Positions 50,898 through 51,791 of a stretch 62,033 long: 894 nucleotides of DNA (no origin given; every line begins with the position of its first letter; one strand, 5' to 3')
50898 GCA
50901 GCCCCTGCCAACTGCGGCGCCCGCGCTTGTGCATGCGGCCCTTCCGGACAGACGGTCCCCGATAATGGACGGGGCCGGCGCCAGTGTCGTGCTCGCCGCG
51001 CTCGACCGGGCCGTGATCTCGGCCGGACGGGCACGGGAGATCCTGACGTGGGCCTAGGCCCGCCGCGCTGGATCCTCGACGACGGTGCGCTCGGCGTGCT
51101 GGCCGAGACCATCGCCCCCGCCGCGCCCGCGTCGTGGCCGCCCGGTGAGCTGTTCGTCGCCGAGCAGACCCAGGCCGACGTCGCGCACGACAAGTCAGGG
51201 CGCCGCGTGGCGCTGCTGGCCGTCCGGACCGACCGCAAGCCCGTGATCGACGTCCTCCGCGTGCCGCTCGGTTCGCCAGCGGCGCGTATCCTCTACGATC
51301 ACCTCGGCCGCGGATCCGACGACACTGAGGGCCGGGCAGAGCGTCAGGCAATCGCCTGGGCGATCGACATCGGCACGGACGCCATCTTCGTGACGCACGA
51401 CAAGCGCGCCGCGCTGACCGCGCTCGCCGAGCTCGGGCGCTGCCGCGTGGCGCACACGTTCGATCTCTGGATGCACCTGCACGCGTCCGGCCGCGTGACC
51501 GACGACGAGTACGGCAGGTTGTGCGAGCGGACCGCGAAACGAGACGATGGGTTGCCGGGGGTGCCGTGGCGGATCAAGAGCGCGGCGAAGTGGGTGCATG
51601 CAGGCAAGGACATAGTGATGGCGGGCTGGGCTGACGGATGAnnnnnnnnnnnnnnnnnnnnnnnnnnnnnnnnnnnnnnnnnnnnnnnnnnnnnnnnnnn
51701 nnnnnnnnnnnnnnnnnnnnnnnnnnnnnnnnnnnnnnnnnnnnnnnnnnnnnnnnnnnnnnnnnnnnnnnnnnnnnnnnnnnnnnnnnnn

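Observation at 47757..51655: A 3.9-kb accessory insert between topA and trmFO: IS1380 plus an XRE-ImmA/IrrE protein coupled to a PIN-like protein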

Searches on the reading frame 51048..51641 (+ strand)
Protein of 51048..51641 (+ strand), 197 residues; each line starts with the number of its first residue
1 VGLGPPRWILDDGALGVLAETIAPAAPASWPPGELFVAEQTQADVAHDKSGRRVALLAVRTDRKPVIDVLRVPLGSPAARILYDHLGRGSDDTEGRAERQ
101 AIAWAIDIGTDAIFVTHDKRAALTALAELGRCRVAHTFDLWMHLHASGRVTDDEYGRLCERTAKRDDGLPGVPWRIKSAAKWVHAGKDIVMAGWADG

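Call 3: search_protein_families(library=pfam, proteins=[window:51048-51641:+], max_evalue=0.01)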
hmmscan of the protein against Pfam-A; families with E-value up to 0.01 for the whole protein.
window:51048-51641:+ (197 aa): 0 families

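Call 5: search_protein_families(library=ncbifam, proteins=[window:51048-51641:+], max_evalue=1)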
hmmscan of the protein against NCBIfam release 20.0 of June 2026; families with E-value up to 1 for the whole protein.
window:51048-51641:+ (197 aa): 0 families

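Call 6: search_protein_families(library=padloc, proteins=[window:51048-51641:+], max_evalue=1)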
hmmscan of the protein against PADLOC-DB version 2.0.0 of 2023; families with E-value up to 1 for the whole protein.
window:51048-51641:+ (197 aa): 0 families

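Call 7: search_protein_families(library=pfam, proteins=[window:51048-51641:+], max_evalue=10)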
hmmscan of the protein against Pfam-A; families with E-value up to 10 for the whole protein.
window:51048-51641:+ (197 aa): 1 family
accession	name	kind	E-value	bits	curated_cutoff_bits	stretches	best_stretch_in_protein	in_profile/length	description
PF02983.19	Pro_Al_protease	-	0.013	16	23.4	1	93-128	16-53/59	Alpha-lytic protease prodomain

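Call 8: find_homologous_proteins(query=window:51048-51641:+, max_evalue=0.001)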
Query window:51048-51641:+ (197 aa): 23 proteins with E <= 0.001 among 2050 candidates.
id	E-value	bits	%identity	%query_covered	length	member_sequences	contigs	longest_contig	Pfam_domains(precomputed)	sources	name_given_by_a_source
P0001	1.3e-115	402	99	92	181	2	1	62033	-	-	-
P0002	5.0e-84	299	76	90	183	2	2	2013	-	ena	-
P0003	1.0e-76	275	73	89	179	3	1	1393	-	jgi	jgi:hypothetical protein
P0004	4.2e-76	273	74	87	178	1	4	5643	-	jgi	jgi:hypothetical protein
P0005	2.5e-70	254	73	81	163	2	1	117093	-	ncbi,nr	ncbi:MAG: hypothetical protein HY905_24470 [Deltaproteobacteria bacterium]|nr:hypothetical protein [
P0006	3.0e-40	156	45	89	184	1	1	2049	-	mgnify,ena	mgnify:CR=1 FL=1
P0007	3.5e-39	153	48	87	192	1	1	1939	-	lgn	-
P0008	4.7e-34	136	49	86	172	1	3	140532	-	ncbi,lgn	-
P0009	6.7e-34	135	46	87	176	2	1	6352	-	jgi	jgi:hypothetical protein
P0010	1.8e-33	134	48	90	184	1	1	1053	-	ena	-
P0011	8.1e-31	125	46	86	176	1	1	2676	-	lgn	-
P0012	1.9e-30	124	45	88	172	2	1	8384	-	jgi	-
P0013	3.2e-30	123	48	76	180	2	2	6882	-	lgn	-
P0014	2.5e-29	120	44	86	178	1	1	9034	-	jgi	jgi:hypothetical protein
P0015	5.1e-29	119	45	87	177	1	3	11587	-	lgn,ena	-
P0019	2.7e-26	111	43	87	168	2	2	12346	-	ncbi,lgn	-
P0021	9.7e-24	102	39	87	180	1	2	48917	-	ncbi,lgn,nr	ncbi:MAG: hypothetical protein HY744_02355 [Deltaproteobacteria bacterium]|nr:hypothetical protein [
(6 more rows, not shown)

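Call 11: find_encoding_contigs(protein=P0005, flank=8000, max_places=3)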
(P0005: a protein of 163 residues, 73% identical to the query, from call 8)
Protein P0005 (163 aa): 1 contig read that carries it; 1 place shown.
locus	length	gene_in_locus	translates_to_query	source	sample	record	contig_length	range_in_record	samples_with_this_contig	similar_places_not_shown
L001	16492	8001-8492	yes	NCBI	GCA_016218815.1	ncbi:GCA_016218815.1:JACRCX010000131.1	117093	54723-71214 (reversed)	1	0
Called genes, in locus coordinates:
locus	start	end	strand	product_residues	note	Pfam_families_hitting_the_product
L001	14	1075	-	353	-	PF04055:Radical_SAM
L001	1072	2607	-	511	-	-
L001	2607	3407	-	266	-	-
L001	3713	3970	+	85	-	PF18882:DUF5647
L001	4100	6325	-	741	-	PF21810:DUF6880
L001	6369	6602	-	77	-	-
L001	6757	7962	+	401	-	PF13413:HTH_25 (weak), PF13560:HTH_31, PF06114:Peptidase_M78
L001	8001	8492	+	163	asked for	-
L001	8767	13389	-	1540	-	-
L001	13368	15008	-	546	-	PF25794:SACS (faint), PF02518:HATPase_c (faint), PF13589:HATPase_c_3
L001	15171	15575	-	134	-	PF04347:FliO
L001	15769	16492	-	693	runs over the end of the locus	PF12838:Fer4_7 (faint), PF13534:Fer4_17 (faint), PF12797:Fer4_2 (faint), PF13183:Fer4_8 (weak), PF13187:Fer4_9, PF13237:Fer4_10, PF02754:CCG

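Call 12: find_encoding_contigs(protein=P0008, flank=8000, max_places=3)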
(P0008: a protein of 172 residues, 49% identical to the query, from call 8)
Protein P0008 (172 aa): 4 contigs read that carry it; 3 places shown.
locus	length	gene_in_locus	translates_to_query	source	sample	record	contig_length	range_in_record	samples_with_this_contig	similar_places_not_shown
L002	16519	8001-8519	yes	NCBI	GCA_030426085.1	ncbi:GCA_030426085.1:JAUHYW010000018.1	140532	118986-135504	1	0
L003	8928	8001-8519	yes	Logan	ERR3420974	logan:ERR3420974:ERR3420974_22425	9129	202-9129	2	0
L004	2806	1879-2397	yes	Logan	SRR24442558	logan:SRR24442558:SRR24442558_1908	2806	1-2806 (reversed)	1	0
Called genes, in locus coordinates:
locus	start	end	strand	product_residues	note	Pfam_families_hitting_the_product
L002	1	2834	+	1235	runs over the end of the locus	PF00069:Pkinase, PF07714:PK_Tyr_Ser-Thr, PF07719:TPR_2 (faint), PF13191:AAA_16, PF13374:TPR_10 (faint), PF00515:TPR_1 (faint), PF13424:TPR_12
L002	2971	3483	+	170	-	-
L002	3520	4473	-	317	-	PF12852:Cupin_6, PF00165:HTH_AraC (weak), PF12833:HTH_18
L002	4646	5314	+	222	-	PF01073:3Beta_HSD (weak), PF01370:Epimerase, PF05368:NmrA (weak), PF13460:NAD_binding_10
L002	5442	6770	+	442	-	PF03583:LIP (faint), PF12146:Hydrolase_4 (faint)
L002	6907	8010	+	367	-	PF06114:Peptidase_M78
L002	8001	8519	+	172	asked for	-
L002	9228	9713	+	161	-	-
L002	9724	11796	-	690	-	PF00122:E1-E2_ATPase, PF00702:Hydrolase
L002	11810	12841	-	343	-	PF00348:polyprenyl_synt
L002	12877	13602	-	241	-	PF05175:MTS (faint), PF13489:Methyltransf_23, PF13847:Methyltransf_31 (weak), PF08241:Methyltransf_11, PF08242:Methyltransf_12, PF13649:Methyltransf_25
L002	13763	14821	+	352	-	PF00005:ABC_tran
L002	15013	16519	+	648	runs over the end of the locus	PF01381:HTH_3, PF13560:HTH_31, PF12161:HsdM_N, PF02384:N6_Mtase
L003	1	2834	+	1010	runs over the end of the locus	?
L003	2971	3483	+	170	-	-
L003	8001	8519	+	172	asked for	-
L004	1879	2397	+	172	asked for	-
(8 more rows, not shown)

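Call 19: predict_structure(alignment_id=A1)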
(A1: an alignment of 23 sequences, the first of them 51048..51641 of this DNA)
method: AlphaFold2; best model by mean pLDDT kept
length: 197 residues; sequences in the alignment: 23
mean_pLDDT: 89.8   pTM: 0.85
mean pLDDT of the five models: 89.8, 89.6, 89.6, 89.4, 87.7
residues with pLDDT >= 90: 153; 70-90: 23; 50-70: 8; < 50: 13
segments of 3 or more residues with pLDDT < 50: 185-197
pLDDT, mean of each block of 10 residues (from residue 1): 86 97 95 97 96 97 97 97 90 91 97 96 97 97 96 95 86 83 49 41
secondary structure, 60 per line:
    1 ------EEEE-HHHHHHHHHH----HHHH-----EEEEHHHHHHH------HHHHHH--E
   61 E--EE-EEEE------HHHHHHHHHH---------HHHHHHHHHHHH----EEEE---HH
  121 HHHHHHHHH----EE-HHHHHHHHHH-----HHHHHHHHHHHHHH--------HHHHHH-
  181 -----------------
elements in order: E7-10 H12-21 H26-29 E35-38 H39-45 H52-57 E67-70 H77-86 H96-107 E112-115 H119-129 H137-146 H152-165 H174-179

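Call 21: find_encoding_contigs(protein=P0021, flank=8000, max_places=2)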
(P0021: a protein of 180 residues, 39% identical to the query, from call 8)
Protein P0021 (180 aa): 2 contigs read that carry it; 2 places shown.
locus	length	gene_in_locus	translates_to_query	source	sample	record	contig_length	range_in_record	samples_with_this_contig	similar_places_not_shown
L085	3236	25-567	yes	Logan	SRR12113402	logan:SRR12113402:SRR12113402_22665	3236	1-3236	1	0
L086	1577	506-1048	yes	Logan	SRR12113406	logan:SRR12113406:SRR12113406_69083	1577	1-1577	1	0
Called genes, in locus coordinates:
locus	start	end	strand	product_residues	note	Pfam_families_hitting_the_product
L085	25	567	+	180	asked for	-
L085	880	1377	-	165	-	-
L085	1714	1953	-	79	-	-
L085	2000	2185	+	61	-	-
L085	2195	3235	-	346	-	?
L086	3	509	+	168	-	?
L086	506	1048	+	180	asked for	-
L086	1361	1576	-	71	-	?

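Call 22: find_encoding_contigs(protein=P0019, flank=8000, max_places=2)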
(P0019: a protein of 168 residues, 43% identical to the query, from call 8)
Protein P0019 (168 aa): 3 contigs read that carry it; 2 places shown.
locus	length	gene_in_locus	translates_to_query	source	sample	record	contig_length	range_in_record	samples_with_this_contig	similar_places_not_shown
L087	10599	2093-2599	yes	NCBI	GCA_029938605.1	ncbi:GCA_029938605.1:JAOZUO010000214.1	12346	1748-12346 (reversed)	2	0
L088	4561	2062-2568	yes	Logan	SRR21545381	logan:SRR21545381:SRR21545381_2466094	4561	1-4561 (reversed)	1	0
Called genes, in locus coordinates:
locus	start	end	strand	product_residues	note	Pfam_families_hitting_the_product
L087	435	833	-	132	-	-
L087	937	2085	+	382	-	PF13443:HTH_26 (weak), PF06114:Peptidase_M78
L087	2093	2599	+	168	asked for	-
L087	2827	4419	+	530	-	PF10011:DUF2254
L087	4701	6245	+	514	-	PF00072:Response_reg, PF01590:GAF, PF13185:GAF_2, PF13492:GAF_3 (weak), PF01966:HD, PF13487:HD_5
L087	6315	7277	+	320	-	-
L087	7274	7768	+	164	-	-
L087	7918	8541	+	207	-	PF07238:PilZ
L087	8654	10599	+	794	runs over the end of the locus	-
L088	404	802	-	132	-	-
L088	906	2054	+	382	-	PF13443:HTH_26 (weak), PF06114:Peptidase_M78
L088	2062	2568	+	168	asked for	-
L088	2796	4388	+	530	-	PF10011:DUF2254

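Call 23: fold_search(model_id=the predicted structure, library=pdb)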
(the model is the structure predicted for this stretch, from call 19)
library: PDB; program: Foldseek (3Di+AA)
matches with E <= 10: 385; with E <= 0.001: 0
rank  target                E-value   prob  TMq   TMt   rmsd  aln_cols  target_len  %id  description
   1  9h6a_A                9.5e-03  1.00  0.41  0.56   5.4       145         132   17  Crystal structure of the E. coli F-plasmid VapBC toxin-antitoxin complex (released 2024-12-18)
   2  2mdt_MODEL_1_A        1.8e-02  1.00  0.41  0.64   4.4       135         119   18  a PilT N-terminus domain protein SSO1118 from hyperthemophilic archaeon Sulfolobus solfataricus P2 (released 2013-11-20)
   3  5ecd_A                1.9e-02  0.99  0.42  0.58   5.4       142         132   18  Structure of the Shigella flexneri VapC mutant D98N crystal form 1 (released 2016-02-17)
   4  5ed0_A                2.3e-02  0.99  0.42  0.59   5.4       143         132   17  Structure of the Shigella flexneri VapC mutant D7N (released 2016-02-17)
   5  5ecw_A                2.3e-02  0.98  0.39  0.54   5.8       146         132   16  Structure of the Shigella flexneri VapC mutant D7A (released 2016-02-17)
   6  7qhy_B                2.5e-02  0.95  0.39  0.43   7.1       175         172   12  Structure of a Kluyveromyces lactis protein involved in RNA decay (released 2022-03-23)
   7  5x3t_B                3.5e-02  0.99  0.42  0.57   5.0       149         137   17  VapBC from Mycobacterium tuberculosis (released 2017-06-07)
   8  3h87_B                4.3e-02  0.99  0.42  0.56   5.4       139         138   16  Rv0301 Rv0300 Toxin Antitoxin Complex from Mycobacterium tuberculosis (released 2009-05-05)
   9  4ifd_J                4.3e-02  0.98  0.42  0.10   7.0       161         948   15  Crystal structure of an 11-subunit eukaryotic exosome complex bound to RNA (released 2013-02-06)
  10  8rd3_B                5.8e-02  0.96  0.44  0.41   6.0       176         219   11  Crystal structure of Saccharomyces cerevisiae Nmd4 protein bound to Upf1 helicase domain (released 2024-08-14)
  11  7vwo_A                6.8e-02  0.94  0.38  0.49   5.2       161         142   14  TA complex from Mycobacterium tuberculosis (released 2022-11-16)
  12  6md3_B                6.8e-02  0.93  0.43  0.47   5.9       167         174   11  Structure of T. brucei RRP44 PIN domain (released 2019-01-30)
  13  6md3_D                7.2e-02  0.92  0.41  0.47   5.8       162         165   12  Structure of T. brucei RRP44 PIN domain (released 2019-01-30)
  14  1y82_B                8.1e-02  0.89  0.41  0.52   5.8       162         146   15  Conserved hypothetical protein Pfu-367848-001 from Pyrococcus furiosus (released 2005-01-25)
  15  6md3_A                8.5e-02  0.93  0.44  0.50   5.5       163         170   11  Structure of T. brucei RRP44 PIN domain (released 2019-01-30)
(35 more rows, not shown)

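Call 25: search_solved_structures(query=A1, max_evalue=10, show_alignments=3)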
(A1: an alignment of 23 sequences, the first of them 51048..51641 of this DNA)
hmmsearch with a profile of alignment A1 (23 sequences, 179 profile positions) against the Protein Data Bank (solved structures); distinct sequences matched with E-value up to 10: 6.
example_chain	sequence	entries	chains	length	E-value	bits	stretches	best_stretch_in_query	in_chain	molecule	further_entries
9h9v_C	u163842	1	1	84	1.6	12.1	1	3-29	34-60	Babybass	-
9h9v_D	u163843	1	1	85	1.6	12.1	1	3-29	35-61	Babybass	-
9h9v_G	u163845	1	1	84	1.7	12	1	3-29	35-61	Babybass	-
9h9v_B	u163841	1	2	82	1.7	12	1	3-28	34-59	Babybass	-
9h9v_A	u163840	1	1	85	1.7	12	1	3-29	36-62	Babybass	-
9h9v_F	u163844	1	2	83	1.8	12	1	3-28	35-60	Babybass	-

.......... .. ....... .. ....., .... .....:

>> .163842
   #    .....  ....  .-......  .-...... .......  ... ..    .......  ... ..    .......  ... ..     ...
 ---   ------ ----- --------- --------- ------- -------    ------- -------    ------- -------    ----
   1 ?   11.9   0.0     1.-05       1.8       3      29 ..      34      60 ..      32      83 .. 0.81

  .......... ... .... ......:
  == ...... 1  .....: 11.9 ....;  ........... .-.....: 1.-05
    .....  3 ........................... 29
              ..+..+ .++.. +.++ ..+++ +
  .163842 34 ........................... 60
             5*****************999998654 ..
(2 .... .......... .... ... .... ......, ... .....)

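Call 33: search_protein_representatives(alignment_id=A1)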
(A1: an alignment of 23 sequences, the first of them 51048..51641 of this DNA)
Query: 23 sequences, 179 profile positions. Proteins with E-value up to 0.001 (for the whole library): 208; up to 1e-10: 144; up to 1e-30: 74. The best 150 are listed.
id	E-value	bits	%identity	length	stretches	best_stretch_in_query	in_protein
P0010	7.1e-69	247.8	-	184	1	2-176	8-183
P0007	7.9e-67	241.2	-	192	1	3-176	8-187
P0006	7.2e-65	234.8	-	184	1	3-178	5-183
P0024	1.1e-64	234.2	-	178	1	1-174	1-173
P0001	1.2e-64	234.0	-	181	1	13-175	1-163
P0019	2.1e-60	220.2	-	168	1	1-174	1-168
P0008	1.3e-58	214.4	-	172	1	2-175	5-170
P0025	2.2e-58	213.7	-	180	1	2-176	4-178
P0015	3.3e-58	213.1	-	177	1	3-176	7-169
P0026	8.7e-58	211.7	-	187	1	1-177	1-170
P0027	1.3e-55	204.6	-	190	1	4-174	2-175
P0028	2.5e-55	203.7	-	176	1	1-174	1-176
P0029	4.0e-55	203.1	-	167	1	1-175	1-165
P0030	6.3e-54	199.2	-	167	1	1-172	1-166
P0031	1.7e-53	197.8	-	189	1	3-174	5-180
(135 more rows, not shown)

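Call 35: search_protein_families(library=pfam, alignment_id=A2, max_evalue=1)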
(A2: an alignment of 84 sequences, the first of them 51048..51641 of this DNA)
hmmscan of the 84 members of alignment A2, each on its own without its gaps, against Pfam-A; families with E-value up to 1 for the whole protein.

A. member 1, window:51048-51641:+ (197 aa): 1 family
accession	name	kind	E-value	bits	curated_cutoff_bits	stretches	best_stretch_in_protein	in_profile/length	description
PF02983.19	Pro_Al_protease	-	0.013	16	23.4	1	93-128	16-53/59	Alpha-lytic protease prodomain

B. families by the number of members that match (of 84 scanned): 21 families
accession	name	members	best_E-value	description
PF18754.6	Nmad3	1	0.0099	Nucleotide modification associated domain 3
PF02983.19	Pro_Al_protease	1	0.013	Alpha-lytic protease prodomain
PF18844.6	baeRF_family2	1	0.015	Bacterial archaeo-eukaryotic release factor family 2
PF20398.3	DUF6691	1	0.025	Family of unknown function (DUF6691)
PF16289.11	PIN_12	1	0.027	PIN domain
PF10099.14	RskA_C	1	0.028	Anti-sigma-K factor rskA, C-terminal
PF18307.6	Tfb2_C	1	0.033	Transcription factor Tfb2 (p52) C-terminal domain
PF12616.13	DUF3775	1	0.067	Protein of unknown function (DUF3775)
PF02570.20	CbiC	1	0.076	Precorrin-8X methylmutase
PF18545.6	HalOD1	1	0.085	Halobacterial output domain 1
PF15203.11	TMEM95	1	0.1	TMEM95 family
PF02545.19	Maf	1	0.11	Maf-like protein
PF24720.1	DUF7673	1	0.12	Family of unknown function (DUF7673)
PF17843.6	MycE_N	1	0.12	MycE methyltransferase N-terminal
PF16572.11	HlyD_D4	1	0.13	Long alpha hairpin domain of cation efflux system protein, CusB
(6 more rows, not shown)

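Call 36: search_solved_structures(query=A2, max_evalue=10, show_alignments=2)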
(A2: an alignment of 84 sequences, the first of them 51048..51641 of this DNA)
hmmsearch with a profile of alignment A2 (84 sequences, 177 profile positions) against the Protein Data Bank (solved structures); distinct sequences matched with E-value up to 10: 1.
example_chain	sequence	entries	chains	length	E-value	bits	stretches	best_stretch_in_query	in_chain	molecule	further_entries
4jw3_C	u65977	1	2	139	5.7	10.2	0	115-135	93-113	Alpha-helical artificial proteins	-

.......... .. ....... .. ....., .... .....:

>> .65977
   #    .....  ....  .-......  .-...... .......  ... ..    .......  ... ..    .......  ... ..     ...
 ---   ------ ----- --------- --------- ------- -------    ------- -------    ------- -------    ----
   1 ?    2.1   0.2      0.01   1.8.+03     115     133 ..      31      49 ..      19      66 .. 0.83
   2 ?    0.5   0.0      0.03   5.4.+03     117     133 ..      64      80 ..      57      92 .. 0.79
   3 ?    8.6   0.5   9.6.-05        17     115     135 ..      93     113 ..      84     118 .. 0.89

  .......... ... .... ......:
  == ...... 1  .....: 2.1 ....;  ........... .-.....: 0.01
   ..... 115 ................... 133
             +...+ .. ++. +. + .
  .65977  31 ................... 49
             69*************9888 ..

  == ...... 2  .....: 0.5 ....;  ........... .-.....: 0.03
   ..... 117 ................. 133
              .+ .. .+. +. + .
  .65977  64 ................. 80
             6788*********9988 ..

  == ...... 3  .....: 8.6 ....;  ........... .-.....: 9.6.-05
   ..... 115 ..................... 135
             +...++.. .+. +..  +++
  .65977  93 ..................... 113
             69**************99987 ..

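Call 45: find_related_loci(query=A1, collection=metagenome_contigs, flank=5000)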
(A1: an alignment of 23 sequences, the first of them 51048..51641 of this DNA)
Query A1 (197 aa) in metagenome_contigs; peptide patterns used: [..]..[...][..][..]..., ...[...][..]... (x = any residue, [..] = any of these).
165 stretches matched a pattern; 34 encode a relative of the query (tblastn E <= 1e-3); 34 distinct loci.
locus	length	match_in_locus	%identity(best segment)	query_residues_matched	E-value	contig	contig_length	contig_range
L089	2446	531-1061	76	1-177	6e-88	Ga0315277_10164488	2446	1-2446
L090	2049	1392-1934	45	1-178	7e-44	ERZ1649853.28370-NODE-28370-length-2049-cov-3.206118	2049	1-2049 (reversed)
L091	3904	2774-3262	46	8-177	3e-41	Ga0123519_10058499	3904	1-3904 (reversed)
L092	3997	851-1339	46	8-177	5e-41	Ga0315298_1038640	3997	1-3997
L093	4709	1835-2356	44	8-177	9e-40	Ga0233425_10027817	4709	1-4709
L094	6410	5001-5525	42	7-178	4e-39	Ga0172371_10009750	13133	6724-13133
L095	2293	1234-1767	47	2-177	4e-37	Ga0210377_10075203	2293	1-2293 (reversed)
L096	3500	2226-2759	47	2-177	4e-37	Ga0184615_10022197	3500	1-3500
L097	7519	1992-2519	38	4-177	2e-36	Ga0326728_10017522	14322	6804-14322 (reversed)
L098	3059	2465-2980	43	5-176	4e-36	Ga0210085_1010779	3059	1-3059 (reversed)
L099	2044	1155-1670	43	5-176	3e-36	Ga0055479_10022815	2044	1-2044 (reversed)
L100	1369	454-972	45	4-177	1e-36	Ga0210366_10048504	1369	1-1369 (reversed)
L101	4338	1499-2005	46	8-177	5e-36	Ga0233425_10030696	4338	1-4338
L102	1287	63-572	45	7-176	9e-36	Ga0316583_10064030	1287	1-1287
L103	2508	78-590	40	7-178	8e-35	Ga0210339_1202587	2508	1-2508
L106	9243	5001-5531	38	3-177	4e-34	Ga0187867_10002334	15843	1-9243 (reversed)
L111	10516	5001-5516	36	8-178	6e-29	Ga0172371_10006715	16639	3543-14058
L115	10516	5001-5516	39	7-177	5e-25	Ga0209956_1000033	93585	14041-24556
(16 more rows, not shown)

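Call 54: fold_search(model_id=the predicted structure, library=viral)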
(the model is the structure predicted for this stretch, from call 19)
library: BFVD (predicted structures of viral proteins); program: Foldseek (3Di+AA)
matches with E <= 10: 149; with E <= 0.001: 0
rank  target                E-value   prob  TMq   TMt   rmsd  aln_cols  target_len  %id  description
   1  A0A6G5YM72            3.8e-02  1.00  0.48  0.25   4.2       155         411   14  (no name in the UniProt tables at hand)
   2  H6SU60                7.1e-02  0.96  0.42  0.15   5.0       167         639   10  PhoH family [Campylobacter virus IBB35]
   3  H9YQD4                2.0e-01  0.11  0.20  0.11  20.2       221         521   13  (no name in the UniProt tables at hand)
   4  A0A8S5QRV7            2.1e-01  0.09  0.20  0.16  18.5       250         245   10  Exodeoxyribonuclease [Podoviridae sp. ctRnx2]
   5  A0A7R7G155            3.8e-01  0.69  0.38  0.20   4.8       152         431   16  (no name in the UniProt tables at hand)
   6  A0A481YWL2            3.8e-01  0.35  0.29  0.23   6.7       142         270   16  Uncharacterized protein [Marseillevirus LCMAC201]
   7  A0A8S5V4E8            4.3e-01  0.08  0.15  0.11  13.0       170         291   10  site-specific DNA-methyltransferase (adenine-specific) [Siphoviridae sp. ct87j35]
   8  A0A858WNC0            7.5e-01  0.07  0.24  0.22  13.5       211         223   11  Sulfotransferase family protein [Xanthomonas phage FoX4]
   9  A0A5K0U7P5            8.0e-01  0.07  0.22  0.17  13.7       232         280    8  RING zinc finger-containing protein [Yasminevirus sp. GU-2018]
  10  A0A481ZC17            1.1e+00  0.09  0.21  0.28  11.8       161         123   10  Uncharacterized protein [Pithovirus LCPAC403]
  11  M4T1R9                1.2e+00  0.09  0.23  0.28  12.5       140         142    8  Phosphoribosyl transferase [Cellulophaga phage phiST]
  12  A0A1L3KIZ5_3          1.2e+00  0.08  0.16  0.03  23.7       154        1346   13  Replicase polyprotein 1ab [Wenling nido-like virus 1]
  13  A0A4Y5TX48            1.3e+00  0.04  0.18  0.17  14.7       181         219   10  Thymidylate kinase [Vibrio phage VAP7]
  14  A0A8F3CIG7            1.3e+00  0.02  0.13  0.05  13.8       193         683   12  Cytosine-specific methyltransferase [Ranid herpesvirus 4]
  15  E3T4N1                1.3e+00  0.04  0.20  0.07  14.5       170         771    8  Uncharacterized protein [Cafeteria roenbergensis virus (strain BV-PW1)]
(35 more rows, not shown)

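Call 58: search_protein_families(library=pfam, proteins=[L111:1248-2372:-, L111:5634-6485:+, L111:6627-7457:+, L115:2219-2965:+, L115:2962-3894:+, L115:5545-6531:-, L115:6542-8911:-, L106:2633-3535:+, L106:7105-7758:-, L094:2803-3420:-], max_evalue=0.001)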
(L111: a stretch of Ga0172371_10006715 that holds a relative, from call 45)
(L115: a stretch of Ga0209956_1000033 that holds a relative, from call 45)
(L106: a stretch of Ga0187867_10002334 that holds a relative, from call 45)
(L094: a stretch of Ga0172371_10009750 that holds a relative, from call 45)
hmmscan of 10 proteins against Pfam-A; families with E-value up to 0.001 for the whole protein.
L111:1248-2372:- (374 aa): 1 family
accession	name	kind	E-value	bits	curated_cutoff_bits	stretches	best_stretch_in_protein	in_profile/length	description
PF04055.27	Radical_SAM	-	2e-15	57.8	29.5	1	32-189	6-166/166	Radical SAM superfamily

L111:5634-6485:+ (283 aa): 0 families

L111:6627-7457:+ (276 aa): 1 family
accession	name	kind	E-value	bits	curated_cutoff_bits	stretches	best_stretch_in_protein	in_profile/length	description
PF01963.22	TraB_PrgY_gumN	-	2.1e-30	106.9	26.8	1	14-273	2-263/263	TraB/PrgY/gumN family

L115:2219-2965:+ (248 aa): 2 families
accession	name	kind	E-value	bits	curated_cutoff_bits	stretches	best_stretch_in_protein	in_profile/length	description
PF17931.6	TetR_C_23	-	9e-23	81.3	29.1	1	94-208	1-115/127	Tetracyclin repressor-like, C-terminal domain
PF00440.29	TetR_N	-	1.4e-17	63.7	24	1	23-68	1-46/47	Bacterial regulatory proteins, tetR family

L115:2962-3894:+ (310 aa): 0 families

L115:5545-6531:- (328 aa): 6 families
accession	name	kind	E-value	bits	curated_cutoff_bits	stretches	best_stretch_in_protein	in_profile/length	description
PF08241.18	Methyltransf_11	-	1.1e-11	45.6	21.2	1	127-241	1-94/95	Methyltransferase domain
PF13649.12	Methyltransf_25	-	1.9e-11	44.9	27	1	126-238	1-97/97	Methyltransferase domain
PF13489.12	Methyltransf_23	-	2.3e-11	44.1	27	1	118-257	18-131/164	Methyltransferase domain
PF08242.18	Methyltransf_12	-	1.1e-08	36.1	30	1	127-240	1-98/98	Methyltransferase domain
PF13847.12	Methyltransf_31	-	3.5e-07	30.5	27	1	123-243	4-110/145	Methyltransferase domain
PF02353.26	CMAS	-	0.00021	21.1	27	0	111-137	51-77/273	Mycolic acid cyclopropane synthetase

L115:6542-8911:- (789 aa): 2 families
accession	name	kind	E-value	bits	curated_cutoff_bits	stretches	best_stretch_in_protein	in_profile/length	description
PF13088.12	BNR_2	-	2.3e-08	34.2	31.4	1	386-494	1-98/277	BNR repeat-like domain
PF00041.27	fn3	-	1.6e-06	28.7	25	1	562-642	3-81/84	Fibronectin type III domain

L106:2633-3535:+ (300 aa): 1 family
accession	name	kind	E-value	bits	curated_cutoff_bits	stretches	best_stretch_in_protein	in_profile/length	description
PF08902.16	DUF1848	-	3e-95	319.4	30.5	1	2-270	1-262/262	Domain of unknown function (DUF1848)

L106:7105-7758:- (217 aa): 1 family
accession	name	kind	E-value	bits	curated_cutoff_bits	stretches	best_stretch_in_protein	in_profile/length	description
PF08123.19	DOT1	-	0.0005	20.1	23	1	83-127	27-74/205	Histone methylation protein DOT1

L094:2803-3420:- (205 aa): 0 families
